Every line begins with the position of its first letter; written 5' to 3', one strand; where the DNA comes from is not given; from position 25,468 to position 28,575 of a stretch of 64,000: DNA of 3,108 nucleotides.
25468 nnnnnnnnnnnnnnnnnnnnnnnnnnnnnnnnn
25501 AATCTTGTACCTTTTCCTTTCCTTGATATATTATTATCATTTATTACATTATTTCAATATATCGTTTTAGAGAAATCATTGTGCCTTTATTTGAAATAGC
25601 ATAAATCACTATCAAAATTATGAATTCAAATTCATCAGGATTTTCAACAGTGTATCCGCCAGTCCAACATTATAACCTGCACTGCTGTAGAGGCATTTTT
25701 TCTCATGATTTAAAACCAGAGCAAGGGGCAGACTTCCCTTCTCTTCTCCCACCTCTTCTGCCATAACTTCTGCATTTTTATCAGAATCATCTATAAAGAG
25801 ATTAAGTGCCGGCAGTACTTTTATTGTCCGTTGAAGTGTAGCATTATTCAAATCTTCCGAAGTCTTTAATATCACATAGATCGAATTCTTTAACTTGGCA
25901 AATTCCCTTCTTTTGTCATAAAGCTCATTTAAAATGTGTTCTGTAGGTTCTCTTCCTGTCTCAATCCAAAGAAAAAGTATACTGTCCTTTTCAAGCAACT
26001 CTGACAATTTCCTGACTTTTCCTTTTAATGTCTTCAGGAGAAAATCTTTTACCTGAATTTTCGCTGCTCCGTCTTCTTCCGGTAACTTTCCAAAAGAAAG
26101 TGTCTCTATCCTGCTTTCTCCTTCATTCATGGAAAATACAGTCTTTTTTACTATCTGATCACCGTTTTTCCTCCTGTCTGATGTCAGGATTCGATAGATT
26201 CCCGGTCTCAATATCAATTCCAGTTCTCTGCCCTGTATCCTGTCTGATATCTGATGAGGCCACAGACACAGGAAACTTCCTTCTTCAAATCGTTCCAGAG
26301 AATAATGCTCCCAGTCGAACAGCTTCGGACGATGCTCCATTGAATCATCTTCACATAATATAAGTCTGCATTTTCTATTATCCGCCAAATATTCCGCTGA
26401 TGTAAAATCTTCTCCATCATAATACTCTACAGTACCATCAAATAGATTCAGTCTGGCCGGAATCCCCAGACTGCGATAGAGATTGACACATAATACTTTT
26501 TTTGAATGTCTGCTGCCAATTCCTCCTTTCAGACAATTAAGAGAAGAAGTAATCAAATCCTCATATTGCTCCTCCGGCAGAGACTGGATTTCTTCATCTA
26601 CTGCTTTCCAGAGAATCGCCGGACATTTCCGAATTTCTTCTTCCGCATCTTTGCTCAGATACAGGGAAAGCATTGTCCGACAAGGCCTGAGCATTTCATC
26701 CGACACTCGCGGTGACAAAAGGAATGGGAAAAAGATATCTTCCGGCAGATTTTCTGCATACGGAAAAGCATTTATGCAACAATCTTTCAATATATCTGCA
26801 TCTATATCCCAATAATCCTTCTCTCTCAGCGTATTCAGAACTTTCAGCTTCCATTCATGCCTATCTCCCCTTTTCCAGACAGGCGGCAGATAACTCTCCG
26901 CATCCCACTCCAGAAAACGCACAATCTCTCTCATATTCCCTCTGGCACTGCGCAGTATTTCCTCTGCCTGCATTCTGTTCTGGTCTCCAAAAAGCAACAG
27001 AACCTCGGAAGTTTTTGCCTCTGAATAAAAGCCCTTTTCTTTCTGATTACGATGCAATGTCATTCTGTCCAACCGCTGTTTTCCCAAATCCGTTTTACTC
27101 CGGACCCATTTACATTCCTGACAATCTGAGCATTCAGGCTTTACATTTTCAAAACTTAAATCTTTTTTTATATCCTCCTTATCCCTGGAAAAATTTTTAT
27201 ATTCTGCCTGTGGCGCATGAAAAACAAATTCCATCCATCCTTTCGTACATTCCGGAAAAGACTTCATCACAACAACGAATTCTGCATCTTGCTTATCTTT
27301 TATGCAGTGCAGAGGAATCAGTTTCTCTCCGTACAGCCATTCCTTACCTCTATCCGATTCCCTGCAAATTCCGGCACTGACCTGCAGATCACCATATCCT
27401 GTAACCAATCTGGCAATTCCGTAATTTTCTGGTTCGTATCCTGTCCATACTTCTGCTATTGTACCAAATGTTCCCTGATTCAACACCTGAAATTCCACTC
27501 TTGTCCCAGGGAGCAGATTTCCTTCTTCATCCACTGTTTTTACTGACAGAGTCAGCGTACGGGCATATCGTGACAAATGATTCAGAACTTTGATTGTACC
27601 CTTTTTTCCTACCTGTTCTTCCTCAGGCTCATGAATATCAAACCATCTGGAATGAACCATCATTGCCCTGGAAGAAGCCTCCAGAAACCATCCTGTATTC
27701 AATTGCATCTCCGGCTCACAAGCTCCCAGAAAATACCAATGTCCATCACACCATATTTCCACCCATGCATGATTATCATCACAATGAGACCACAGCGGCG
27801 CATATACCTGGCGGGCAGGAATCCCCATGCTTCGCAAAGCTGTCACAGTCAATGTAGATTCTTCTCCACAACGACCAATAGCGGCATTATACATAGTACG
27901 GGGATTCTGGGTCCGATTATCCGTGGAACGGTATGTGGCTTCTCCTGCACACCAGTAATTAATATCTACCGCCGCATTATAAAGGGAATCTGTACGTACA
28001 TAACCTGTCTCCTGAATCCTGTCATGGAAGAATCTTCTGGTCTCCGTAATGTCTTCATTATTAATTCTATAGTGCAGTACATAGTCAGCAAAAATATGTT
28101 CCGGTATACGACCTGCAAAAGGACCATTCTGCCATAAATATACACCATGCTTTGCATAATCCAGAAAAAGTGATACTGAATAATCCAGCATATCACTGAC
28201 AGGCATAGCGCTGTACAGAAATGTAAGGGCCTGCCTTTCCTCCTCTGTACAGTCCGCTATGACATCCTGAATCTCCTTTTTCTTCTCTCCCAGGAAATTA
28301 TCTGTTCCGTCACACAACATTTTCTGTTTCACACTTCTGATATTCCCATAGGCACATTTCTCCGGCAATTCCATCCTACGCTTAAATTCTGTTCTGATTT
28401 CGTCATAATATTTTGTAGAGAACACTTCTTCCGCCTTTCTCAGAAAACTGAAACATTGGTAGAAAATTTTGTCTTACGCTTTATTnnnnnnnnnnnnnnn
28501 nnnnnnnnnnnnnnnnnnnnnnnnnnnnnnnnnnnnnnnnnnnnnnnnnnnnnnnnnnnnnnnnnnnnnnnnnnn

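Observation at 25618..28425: Bacterial transglutaminase-fold protein with eukaryotic PNGase-like motifs beside nagB/nagA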

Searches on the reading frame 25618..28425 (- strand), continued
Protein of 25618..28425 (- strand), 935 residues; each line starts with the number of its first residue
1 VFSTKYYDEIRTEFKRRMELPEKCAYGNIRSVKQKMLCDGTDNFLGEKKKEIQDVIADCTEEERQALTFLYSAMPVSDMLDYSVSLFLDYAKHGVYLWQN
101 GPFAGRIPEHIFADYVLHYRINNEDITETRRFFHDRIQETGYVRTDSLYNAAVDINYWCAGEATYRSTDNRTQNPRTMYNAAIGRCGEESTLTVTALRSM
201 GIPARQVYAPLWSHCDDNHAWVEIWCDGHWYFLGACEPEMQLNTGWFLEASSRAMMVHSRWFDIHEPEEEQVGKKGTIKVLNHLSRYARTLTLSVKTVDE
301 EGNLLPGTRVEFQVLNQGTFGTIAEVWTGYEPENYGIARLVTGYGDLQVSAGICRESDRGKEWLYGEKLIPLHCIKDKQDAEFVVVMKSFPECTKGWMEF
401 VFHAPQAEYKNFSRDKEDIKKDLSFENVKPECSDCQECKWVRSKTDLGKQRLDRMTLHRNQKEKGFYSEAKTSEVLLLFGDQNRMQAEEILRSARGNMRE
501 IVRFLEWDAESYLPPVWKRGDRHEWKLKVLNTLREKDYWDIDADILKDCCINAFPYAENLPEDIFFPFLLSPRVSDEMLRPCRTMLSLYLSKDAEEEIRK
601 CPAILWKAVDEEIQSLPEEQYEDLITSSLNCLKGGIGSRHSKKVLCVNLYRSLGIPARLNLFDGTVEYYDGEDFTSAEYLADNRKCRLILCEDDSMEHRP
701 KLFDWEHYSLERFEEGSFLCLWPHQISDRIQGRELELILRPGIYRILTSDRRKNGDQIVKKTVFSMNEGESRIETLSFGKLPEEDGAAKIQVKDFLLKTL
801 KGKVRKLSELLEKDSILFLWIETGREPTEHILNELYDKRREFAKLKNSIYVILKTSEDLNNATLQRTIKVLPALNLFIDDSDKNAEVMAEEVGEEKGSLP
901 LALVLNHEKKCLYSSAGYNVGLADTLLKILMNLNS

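Call 33: search_protein_families(library=pfam, proteins=[L007:13109-14833:+, L007:3843-6500:+, L009:21583-22641:+, L003:5686-6864:+, L061:12430-13530:-, L001:15980-18931:+, L014:8749-9744:+, L009:20077-21576:+, L036:12590-13669:+, L052:5017-7176:+], max_evalue=0.001)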
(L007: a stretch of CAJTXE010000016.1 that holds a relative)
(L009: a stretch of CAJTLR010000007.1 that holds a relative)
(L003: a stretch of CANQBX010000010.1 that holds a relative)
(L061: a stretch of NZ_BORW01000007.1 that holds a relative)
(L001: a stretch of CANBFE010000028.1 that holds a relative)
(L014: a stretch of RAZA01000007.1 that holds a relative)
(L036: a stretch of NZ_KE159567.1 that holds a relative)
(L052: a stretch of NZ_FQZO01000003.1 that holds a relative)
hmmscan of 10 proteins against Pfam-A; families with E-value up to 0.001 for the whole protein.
L007:13109-14833:+ (574 aa): 1 family
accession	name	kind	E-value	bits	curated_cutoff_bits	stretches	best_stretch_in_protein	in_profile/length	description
PF13320.12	GH123_cat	-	2.9e-100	336.2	23.1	1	192-525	1-323/324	Glycoside hydrolase 123, catalytic domain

L007:3843-6500:+ (885 aa): 1 family
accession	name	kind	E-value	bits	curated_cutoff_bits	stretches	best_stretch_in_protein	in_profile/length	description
PF18952.6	DUF5696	-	1.1e-133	447.5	25.6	1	279-882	14-612/612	Family of unknown function (DUF5696)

L009:21583-22641:+ (352 aa): 1 family
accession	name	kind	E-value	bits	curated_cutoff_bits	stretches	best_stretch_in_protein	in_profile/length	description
PF00701.28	DHDPS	-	3.2e-64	216.9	22.1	1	55-342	2-286/289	Dihydrodipicolinate synthetase family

L003:5686-6864:+ (392 aa): 0 families

L061:12430-13530:- (366 aa): 0 families

L001:15980-18931:+ (983 aa): 1 family
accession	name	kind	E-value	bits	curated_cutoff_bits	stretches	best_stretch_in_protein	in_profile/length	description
PF13416.11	SBP_bac_8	-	4.9e-19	69.6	27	1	611-885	27-254/279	Bacterial extracellular solute-binding protein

L014:8749-9744:+ (331 aa): 1 family
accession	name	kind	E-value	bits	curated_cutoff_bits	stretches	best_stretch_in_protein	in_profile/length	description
PF04041.19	Glyco_hydro_130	-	1.1e-72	245.1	26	1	10-325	6-319/320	beta-1,4-mannooligosaccharide phosphorylase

L009:20077-21576:+ (499 aa): 4 families
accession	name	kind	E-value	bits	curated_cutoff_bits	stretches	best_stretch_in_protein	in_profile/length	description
PF13088.12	BNR_2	-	6.1e-14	52.5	31.4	1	255-420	80-228/277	BNR repeat-like domain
PF02012.26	BNR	-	4.1e-06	26.4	27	0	320-331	1-12/12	BNR/Asp-box repeat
PF13859.12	BNR_3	-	9.9e-05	22.3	27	1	260-386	93-211/308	BNR repeat-like domain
PF24316.1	Tli3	-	0.00072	20.3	27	0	293-340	55-111/129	T6SS Tli3 immunity protein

L036:12590-13669:+ (359 aa): 1 family
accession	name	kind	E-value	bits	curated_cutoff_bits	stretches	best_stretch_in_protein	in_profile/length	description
PF14486.12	DUF4432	-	6.2e-98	327.8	32.5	1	40-339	2-303/304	Domain of unknown function (DUF4432)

L052:5017-7176:+ (719 aa): 5 families
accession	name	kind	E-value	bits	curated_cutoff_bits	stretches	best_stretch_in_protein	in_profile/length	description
PF14871.12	GHL6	-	3.5e-46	157.1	35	1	32-170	1-132/132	Hypothetical glycosyl hydrolase 6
PF08532.16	Glyco_hydro_42M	-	9.5e-09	35.5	25.8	1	385-445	39-99/207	Beta-galactosidase trimerisation domain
PF14885.12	GHL15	-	2.2e-07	31.6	27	1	86-228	22-147/271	Hypothetical glycosyl hydrolase family 15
PF01120.23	Alpha_L_fucos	-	2.1e-05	24.5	25.2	1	27-200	90-217/345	Alpha-L-fucosidase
PF22369.2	GLMA_2nd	-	0.00017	21.7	27.7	0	380-434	21-79/138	GLMA-like, second domain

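Call 59: find_encoding_contigs(protein=P0001, flank=10000, max_places=4)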
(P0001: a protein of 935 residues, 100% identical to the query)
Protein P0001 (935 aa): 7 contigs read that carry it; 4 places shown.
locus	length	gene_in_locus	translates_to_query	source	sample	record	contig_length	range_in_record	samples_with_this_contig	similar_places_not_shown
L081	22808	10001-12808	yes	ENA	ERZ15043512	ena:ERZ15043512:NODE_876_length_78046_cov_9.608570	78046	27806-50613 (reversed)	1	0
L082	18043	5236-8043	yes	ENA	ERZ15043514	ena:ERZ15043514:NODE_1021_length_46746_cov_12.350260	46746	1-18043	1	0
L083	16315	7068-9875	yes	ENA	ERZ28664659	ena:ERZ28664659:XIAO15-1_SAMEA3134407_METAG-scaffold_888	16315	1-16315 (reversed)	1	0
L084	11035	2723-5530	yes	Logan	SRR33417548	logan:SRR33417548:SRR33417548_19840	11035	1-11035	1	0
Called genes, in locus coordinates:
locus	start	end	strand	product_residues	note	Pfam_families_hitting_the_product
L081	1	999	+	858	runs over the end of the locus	PF00521:DNA_topoisoIV, PF03989:DNA_gyraseA_C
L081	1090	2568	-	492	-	PF23988:DUF7309, PF22007:DUF6930, PF07929:PRiA4_ORF3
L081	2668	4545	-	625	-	PF01555:N6_N4_Mtase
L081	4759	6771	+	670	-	PF01921:tRNA-synt_1f, PF01588:tRNA_bind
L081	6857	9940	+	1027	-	PF02837:Glyco_hydro_2_N, PF22666:Glyco_hydro_2_N2, PF00703:Glyco_hydro_2, PF02836:Glyco_hydro_2_C, PF16353:LacZ_4, PF02929:Bgal_small_N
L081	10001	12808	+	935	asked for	PF01841:Transglut_core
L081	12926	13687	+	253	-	PF01182:Glucosamine_iso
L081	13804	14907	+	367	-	PF01979:Amidohydro_1, PF07969:Amidohydro_3 (weak)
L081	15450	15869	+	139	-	PF14478:DUF4430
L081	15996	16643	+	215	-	-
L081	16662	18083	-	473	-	PF00672:HAMP (faint), PF00512:HisKA, PF02518:HATPase_c, PF14501:HATPase_c_5 (weak)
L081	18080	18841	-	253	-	PF00072:Response_reg, PF00486:Trans_reg_C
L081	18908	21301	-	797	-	PF00488:MutS_V, PF20297:MSSS, PF01713:Smr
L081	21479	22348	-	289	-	PF00892:EamA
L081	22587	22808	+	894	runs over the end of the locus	PF25788:Ig_Rha78A_N, PF08531:Bac_rhamnosid_N, PF05592:Bac_rhamnosid, PF17389:Bac_rhamnosid6H, PF17390:Bac_rhamnosid_C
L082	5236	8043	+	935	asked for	PF01841:Transglut_core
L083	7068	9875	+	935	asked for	PF01841:Transglut_core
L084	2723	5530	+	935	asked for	PF01841:Transglut_core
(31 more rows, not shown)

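Call 60: find_encoding_contigs(protein=P0002, flank=10000, max_places=3)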
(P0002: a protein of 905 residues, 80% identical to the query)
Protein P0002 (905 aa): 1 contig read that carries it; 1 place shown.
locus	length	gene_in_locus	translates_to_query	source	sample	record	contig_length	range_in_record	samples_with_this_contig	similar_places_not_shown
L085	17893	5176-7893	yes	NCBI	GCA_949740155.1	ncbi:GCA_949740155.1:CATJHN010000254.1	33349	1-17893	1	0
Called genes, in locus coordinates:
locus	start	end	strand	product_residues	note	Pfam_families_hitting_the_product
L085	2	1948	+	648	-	?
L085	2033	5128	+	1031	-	PF02837:Glyco_hydro_2_N, PF22666:Glyco_hydro_2_N2, PF00703:Glyco_hydro_2, PF02836:Glyco_hydro_2_C, PF16353:LacZ_4, PF02929:Bgal_small_N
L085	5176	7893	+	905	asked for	PF01841:Transglut_core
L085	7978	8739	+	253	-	PF01182:Glucosamine_iso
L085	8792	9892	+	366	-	PF01979:Amidohydro_1, PF07969:Amidohydro_3 (weak)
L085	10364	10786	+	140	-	PF14478:DUF4430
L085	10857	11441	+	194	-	-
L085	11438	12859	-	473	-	PF00672:HAMP (weak), PF00512:HisKA, PF02518:HATPase_c, PF14501:HATPase_c_5 (weak)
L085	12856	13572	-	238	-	PF00072:Response_reg, PF00486:Trans_reg_C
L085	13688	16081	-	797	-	PF00488:MutS_V, PF20297:MSSS, PF01713:Smr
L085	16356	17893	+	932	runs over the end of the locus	PF25788:Ig_Rha78A_N, PF08531:Bac_rhamnosid_N, PF05592:Bac_rhamnosid, PF17389:Bac_rhamnosid6H, PF17390:Bac_rhamnosid_C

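Call 63: search_solved_structures(query=L048:13721-14773:+, max_evalue=1e-10)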
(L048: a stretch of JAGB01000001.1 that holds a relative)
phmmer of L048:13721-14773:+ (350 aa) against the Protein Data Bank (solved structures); distinct sequences matched with E-value up to 1e-10: 138 (the best 60 are shown).
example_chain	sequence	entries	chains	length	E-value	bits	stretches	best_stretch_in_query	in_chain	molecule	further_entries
5gzu_A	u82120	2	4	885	1.1e-187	626.3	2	56-349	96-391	Chitinase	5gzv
5gzt_B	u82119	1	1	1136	1e-185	619.8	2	56-349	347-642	Chitinase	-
6inx_A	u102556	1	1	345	9.1e-129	432.5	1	9-350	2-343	N-acetylglucosaminidase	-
1itx_A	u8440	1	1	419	4.6e-80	272.4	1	55-346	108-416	Glycosyl Hydrolase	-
6kxn_A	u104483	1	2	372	1.7e-78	267.2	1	30-349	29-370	Family 18 chitinase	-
6kst_A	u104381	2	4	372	1.9e-78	267.1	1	30-349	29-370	Family 18 chitinase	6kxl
6kxm_A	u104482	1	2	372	9.1e-78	264.8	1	30-349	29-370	Family 18 chitinase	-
6bt9_A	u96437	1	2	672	1.2e-76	261.2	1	56-336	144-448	Chitinase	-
5wup_A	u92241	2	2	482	3.5e-53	184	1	22-336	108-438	Chitinase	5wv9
5wv8_A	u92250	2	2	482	4.3e-52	180.4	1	22-336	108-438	Chitinase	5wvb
6tsb_AAA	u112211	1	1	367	8e-50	172.9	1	32-345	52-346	Peroxiredoxin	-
1guv_A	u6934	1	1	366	9.8e-50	172.6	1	34-336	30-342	CHITOTRIOSIDASE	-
6t9m_AAA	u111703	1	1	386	9.9e-50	172.6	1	32-345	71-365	Peroxiredoxin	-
1lg1_A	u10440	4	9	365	9.9e-50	172.6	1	34-336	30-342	chitotriosidase | Chitotriosidase-1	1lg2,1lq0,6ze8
1hki_A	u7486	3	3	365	1e-49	172.6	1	34-336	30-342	CHITOTRIOSIDASE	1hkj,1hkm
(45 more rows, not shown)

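Call 64: search_solved_structures(query=L068:6516-7886:+, max_evalue=1e-20)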
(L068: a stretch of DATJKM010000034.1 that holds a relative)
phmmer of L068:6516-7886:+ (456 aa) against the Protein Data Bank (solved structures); distinct sequences matched with E-value up to 1e-20: 39.
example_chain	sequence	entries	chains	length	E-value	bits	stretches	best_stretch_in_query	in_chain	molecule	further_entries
6gn6_A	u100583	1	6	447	2.3e-73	250.9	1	30-412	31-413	Alpha-L-fucosidase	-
9eu1_A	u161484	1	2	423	1.1e-64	222.3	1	27-394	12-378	Alpha-L-fucosidase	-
9eu4_A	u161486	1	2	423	1.3e-64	222.1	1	27-394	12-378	Exported alpha-L-fucosidase protein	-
9eu2_A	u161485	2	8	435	4.3e-57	197.3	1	28-397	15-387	Alpha-L-fucosidase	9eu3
1hl8_A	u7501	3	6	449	1.4e-49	172.5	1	54-348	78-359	PUTATIVE ALPHA-L-FUCOSIDASE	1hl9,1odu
2zwy_A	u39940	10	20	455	1.6e-49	172.3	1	54-348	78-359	Alpha-L-fucosidase, putative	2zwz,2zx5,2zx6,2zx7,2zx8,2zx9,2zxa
8z63_A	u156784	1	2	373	6e-49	170.4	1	31-341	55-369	Alpha-L-fucosidase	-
2wsp_A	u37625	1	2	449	1.4e-48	169.2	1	54-348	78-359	ALPHA-L-FUCOSIDASE, PUTATIVE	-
4pcs_A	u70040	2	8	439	7.4e-47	163.5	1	29-403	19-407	Alpha-L-fucosidase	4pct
2wvs_A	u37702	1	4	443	8.1e-47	163.4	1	29-403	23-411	ALPHA-L-FUCOSIDASE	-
4wsj_A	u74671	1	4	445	8.2e-47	163.4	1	29-403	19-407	Alpha-L-fucosidase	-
2wvv_B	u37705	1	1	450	8.2e-47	163.4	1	29-403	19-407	ALPHA-L-FUCOSIDASE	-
2wvv_A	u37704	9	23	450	8.2e-47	163.4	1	29-403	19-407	ALPHA-L-FUCOSIDASE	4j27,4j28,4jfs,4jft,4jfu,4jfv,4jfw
2wvt_A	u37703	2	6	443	8.2e-47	163.4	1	29-403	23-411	ALPHA-L-FUCOSIDASE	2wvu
2xib_A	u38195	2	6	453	8.9e-47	163.3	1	29-403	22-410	ALPHA-L-FUCOSIDASE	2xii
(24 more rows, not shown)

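Call 65: search_solved_structures(query=L010:12883-13950:-, max_evalue=0.01)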
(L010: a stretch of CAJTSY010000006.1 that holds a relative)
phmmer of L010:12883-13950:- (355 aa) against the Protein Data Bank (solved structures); distinct sequences matched with E-value up to 0.01: 0.

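Call 73: search_protein_families(library=pfam, proteins=[L030:16694-17884:-, L016:1613-3265:+, L036:14392-16941:+], max_evalue=0.00001)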
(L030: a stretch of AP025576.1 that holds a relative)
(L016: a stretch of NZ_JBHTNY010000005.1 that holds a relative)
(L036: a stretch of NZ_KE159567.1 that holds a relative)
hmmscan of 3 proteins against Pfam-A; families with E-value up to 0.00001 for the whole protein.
L030:16694-17884:- (396 aa): 2 families
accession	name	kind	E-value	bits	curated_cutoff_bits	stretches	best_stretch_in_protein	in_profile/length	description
PF00155.27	Aminotran_1_2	-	7.7e-40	137.6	19.7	1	43-386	18-361/361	Aminotransferase class I and II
PF12897.13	Asp_aminotransf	-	1.9e-10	40.6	27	1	116-385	124-404/421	Aspartate amino-transferase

L016:1613-3265:+ (550 aa): 0 families

L036:14392-16941:+ (849 aa): 5 families
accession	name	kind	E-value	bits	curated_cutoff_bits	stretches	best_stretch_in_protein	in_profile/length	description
PF22666.2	Glyco_hydro_2_N2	-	5e-47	160.5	27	1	24-190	1-167/167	Glycosyl hydrolase 2 galactose-binding domain-like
PF00703.27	Glyco_hydro_2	-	1.7e-12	48.5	23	1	201-321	2-109/109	Glycosyl hydrolases family 2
PF17753.7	Ig_mannosidase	-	2.3e-08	34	22.6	1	791-847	16-80/81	Ig-fold domain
PF17786.7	Mannosidase_ig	-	3.9e-08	34.1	23.4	1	693-777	3-91/91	Mannosidase Ig/CBM-like domain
PF02837.24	Glyco_hydro_2_N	-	3.9e-06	27.4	28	0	74-149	69-145/169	Glycosyl hydrolases family 2, sugar binding domain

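Call 84: search_protein_representatives(alignment_id=A1)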
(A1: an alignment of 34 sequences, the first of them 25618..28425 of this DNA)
Query: 34 sequences, 901 profile positions. Proteins with E-value up to 0.001 (for the whole library): 3032; up to 1e-10: 1980; up to 1e-30: 1072. The best 150 are listed.
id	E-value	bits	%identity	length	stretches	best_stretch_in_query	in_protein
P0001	0.0e+00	1406.2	-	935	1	1-900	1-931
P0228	0.0e+00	1319.6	-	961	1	1-899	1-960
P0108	0.0e+00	1292.6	-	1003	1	1-900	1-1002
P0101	0.0e+00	1174.0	-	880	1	1-900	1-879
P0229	0.0e+00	1026.7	-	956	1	1-897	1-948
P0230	1.7e-285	966.2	-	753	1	158-900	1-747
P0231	2.6e-278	942.4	-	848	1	43-900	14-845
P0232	7.9e-276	934.2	-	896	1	57-899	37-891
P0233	1.0e-274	930.5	-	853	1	46-900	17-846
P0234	1.0e-269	914.0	-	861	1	51-900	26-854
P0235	5.6e-257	871.9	-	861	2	55-899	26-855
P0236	1.2e-255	867.4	-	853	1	49-900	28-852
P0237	3.4e-255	865.9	-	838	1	41-900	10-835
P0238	3.4e-252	856.0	-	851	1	49-900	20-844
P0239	5.8e-250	848.6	-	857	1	50-899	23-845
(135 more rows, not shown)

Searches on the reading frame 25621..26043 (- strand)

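Call 45: search_protein_families(library=pfam, proteins=[window:25621-26043:-], max_evalue=10)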
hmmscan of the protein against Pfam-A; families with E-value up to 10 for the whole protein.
window:25621-26043:- (141 aa): 3 families
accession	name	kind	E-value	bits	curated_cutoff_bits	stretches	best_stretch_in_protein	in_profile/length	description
PF00578.27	AhpC-TSA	-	0.018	15.4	26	1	1-95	8-99/124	AhpC/TSA family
PF12717.13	Cnd1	-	0.06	13.8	26.4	1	36-100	80-143/162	non-SMC mitotic condensation complex subunit 1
PF17639.7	DUF5517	-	0.11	13.3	27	1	9-90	5-82/100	Family of unknown function (DUF5517)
